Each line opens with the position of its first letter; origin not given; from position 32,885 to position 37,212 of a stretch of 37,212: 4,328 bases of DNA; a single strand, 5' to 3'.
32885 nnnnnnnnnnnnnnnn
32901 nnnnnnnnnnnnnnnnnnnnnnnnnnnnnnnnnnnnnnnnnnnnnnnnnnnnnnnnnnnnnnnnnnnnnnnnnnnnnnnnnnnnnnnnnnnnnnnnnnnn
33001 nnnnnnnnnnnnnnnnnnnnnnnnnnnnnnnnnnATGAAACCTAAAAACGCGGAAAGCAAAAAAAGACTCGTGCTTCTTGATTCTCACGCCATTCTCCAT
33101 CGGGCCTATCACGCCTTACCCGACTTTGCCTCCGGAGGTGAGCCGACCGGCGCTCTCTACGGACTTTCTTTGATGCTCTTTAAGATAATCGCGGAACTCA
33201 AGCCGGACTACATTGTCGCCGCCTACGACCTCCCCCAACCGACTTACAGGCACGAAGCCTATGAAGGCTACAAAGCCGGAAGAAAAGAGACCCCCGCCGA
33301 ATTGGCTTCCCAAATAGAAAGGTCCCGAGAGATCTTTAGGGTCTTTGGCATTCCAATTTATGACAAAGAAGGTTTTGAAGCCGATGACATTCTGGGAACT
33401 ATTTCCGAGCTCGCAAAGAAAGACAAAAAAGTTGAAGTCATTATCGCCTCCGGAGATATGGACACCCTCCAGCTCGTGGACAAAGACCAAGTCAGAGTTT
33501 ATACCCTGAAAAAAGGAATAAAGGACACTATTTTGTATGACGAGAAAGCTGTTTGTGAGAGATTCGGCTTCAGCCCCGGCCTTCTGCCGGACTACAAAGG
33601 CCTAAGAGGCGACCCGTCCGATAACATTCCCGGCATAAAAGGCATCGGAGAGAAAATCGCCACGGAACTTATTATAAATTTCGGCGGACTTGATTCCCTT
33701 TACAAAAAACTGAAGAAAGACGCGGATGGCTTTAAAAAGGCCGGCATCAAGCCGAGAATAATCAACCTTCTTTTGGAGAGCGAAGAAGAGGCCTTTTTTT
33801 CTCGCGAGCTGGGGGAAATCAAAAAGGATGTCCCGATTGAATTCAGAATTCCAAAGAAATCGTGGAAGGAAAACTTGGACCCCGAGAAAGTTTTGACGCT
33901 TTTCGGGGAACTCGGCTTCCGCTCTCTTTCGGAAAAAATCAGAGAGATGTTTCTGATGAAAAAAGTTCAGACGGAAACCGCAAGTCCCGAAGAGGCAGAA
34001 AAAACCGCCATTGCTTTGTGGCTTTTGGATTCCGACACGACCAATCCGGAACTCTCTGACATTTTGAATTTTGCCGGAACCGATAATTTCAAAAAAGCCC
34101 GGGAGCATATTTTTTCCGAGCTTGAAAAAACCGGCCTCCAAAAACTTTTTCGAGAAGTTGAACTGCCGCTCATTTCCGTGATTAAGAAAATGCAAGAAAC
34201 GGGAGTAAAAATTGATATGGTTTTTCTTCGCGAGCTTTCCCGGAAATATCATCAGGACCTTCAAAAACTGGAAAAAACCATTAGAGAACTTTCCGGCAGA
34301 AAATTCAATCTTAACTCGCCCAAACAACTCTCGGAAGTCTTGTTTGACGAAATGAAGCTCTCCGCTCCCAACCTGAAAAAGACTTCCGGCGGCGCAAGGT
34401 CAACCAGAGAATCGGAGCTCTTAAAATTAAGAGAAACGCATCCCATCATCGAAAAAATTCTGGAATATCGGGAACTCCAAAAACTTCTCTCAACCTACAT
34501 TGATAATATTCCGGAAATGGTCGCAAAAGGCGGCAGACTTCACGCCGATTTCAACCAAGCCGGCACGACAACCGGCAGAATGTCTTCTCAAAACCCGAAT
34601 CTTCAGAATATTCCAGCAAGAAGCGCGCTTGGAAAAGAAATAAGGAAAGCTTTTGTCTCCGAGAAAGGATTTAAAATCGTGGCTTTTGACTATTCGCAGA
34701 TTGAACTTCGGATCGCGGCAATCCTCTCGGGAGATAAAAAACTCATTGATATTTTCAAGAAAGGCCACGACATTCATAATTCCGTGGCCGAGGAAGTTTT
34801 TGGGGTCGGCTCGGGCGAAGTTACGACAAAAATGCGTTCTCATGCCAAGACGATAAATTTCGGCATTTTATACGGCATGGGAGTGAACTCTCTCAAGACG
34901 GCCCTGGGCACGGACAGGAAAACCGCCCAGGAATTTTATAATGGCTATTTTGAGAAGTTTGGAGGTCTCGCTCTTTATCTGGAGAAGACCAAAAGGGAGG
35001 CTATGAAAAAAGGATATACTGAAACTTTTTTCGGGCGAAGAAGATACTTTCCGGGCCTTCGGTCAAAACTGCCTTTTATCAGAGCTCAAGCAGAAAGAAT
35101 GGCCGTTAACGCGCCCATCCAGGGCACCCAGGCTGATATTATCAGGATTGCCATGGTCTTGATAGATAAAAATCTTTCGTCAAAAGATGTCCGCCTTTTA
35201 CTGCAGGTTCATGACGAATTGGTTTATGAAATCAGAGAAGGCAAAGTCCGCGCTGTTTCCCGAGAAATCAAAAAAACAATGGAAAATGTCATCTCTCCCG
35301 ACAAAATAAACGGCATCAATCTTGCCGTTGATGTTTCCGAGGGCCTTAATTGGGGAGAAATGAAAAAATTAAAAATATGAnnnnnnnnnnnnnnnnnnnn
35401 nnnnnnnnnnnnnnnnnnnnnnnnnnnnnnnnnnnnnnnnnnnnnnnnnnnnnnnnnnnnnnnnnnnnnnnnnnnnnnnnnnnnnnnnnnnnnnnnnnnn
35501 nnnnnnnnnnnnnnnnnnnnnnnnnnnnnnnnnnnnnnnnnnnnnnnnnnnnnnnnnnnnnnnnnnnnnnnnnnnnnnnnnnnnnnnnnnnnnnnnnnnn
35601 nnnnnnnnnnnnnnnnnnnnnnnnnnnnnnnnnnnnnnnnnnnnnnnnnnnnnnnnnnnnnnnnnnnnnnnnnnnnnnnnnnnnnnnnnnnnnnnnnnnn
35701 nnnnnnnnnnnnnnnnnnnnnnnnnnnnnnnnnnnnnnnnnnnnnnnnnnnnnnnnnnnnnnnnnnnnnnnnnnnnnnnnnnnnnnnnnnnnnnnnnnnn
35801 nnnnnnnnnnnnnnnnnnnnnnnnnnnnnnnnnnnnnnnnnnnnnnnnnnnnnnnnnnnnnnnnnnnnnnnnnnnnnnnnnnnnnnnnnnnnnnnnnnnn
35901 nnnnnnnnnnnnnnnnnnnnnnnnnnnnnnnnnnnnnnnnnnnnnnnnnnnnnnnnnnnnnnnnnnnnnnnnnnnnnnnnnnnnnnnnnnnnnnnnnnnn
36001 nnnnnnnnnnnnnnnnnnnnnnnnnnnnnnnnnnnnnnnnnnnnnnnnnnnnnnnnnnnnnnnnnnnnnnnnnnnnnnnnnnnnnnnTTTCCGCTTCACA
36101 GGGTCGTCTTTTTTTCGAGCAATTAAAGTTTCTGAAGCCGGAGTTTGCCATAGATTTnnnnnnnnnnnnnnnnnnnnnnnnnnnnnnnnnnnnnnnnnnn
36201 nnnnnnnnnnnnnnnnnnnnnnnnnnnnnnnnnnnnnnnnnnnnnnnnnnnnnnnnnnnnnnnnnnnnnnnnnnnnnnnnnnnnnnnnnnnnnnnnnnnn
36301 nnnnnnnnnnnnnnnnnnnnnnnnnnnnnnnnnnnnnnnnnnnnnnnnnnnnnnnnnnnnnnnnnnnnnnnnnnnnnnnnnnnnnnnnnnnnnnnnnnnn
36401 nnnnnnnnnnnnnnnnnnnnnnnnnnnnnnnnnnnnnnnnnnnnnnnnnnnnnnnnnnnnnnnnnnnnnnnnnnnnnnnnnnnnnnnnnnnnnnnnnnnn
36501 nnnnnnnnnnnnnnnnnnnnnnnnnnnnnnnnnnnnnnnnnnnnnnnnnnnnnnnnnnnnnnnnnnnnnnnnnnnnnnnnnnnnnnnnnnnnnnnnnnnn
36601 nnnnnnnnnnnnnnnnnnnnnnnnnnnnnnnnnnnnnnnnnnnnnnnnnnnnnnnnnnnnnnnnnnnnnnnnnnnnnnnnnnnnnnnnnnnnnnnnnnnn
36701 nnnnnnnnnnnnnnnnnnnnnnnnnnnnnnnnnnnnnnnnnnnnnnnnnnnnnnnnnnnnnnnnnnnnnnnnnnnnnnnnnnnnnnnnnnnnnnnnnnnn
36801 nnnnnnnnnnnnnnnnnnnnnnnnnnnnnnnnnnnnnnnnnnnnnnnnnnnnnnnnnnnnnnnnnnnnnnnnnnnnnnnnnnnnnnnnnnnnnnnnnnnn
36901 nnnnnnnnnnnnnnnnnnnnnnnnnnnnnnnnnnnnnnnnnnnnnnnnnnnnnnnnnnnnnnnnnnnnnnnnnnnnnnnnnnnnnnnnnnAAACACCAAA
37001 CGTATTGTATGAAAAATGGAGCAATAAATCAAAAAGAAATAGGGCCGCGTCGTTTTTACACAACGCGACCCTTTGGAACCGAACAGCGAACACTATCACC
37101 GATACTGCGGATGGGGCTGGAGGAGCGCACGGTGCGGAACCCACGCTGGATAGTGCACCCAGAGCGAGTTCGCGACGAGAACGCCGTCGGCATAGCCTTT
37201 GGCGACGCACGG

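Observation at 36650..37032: GC-rich segment of about 350 nt with nested helices and nine CGAAG modules upstream of the ybaK-like gene: unassigned structured RNA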

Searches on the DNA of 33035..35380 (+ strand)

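Call 107: search_with_rna_model(model_id=R1, sources=[L388, L389], max_evalue=10, filters=off, show_alignments=0)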
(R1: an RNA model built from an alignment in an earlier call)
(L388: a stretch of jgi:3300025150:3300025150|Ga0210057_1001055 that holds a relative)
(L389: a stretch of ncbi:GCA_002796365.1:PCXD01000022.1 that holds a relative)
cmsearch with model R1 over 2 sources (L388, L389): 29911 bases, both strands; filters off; matches with E-value up to 10: 13.
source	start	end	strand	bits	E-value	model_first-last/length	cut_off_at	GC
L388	2297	2330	-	46.4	1.3e-10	1-34/34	no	0.62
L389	6308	6341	-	46.4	1.3e-10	1-34/34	no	0.62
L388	2202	2236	-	41.5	2.7e-09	1-34/34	no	0.54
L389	6213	6247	-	41.5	2.7e-09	1-34/34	no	0.54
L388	2360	2402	-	20.1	0.0019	1-34/34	no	0.79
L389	6371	6413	-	20.1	0.0019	1-34/34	no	0.79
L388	143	175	-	10.7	0.68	1-34/34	no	0.61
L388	2244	2280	-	9.2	1.7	12-27/34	no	0.73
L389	6255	6291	-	9.2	1.7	12-27/34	no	0.73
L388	5967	5986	-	8.7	2.3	1-34/34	no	0.6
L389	9978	9997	-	8.7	2.3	1-34/34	no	0.6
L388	790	803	-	8.3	3.1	1-34/34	no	0.57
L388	139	171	+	7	6.8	1-34/34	no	0.64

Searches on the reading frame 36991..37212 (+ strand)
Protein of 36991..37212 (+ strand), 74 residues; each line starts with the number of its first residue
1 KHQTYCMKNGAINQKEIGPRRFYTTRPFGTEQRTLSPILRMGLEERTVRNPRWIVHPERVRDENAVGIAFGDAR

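Call 37: search_protein_families(library=pfam, max_evalue=1, proteins=[window:36991-37212:+])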
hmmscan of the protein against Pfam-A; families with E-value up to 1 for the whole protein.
seq(74 aa): 0 families

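Call 44: search_protein_representatives(protein=window:37009-37212:+)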
Query: 68 residues. Proteins with E-value up to 0.001 (for the whole library): 2; up to 1e-10: 0; up to 1e-30: 0. The best 2 are listed.
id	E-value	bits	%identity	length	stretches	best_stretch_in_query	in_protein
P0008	4.0e-06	42.9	41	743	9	12-40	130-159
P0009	6.6e-04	35.9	42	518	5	32-53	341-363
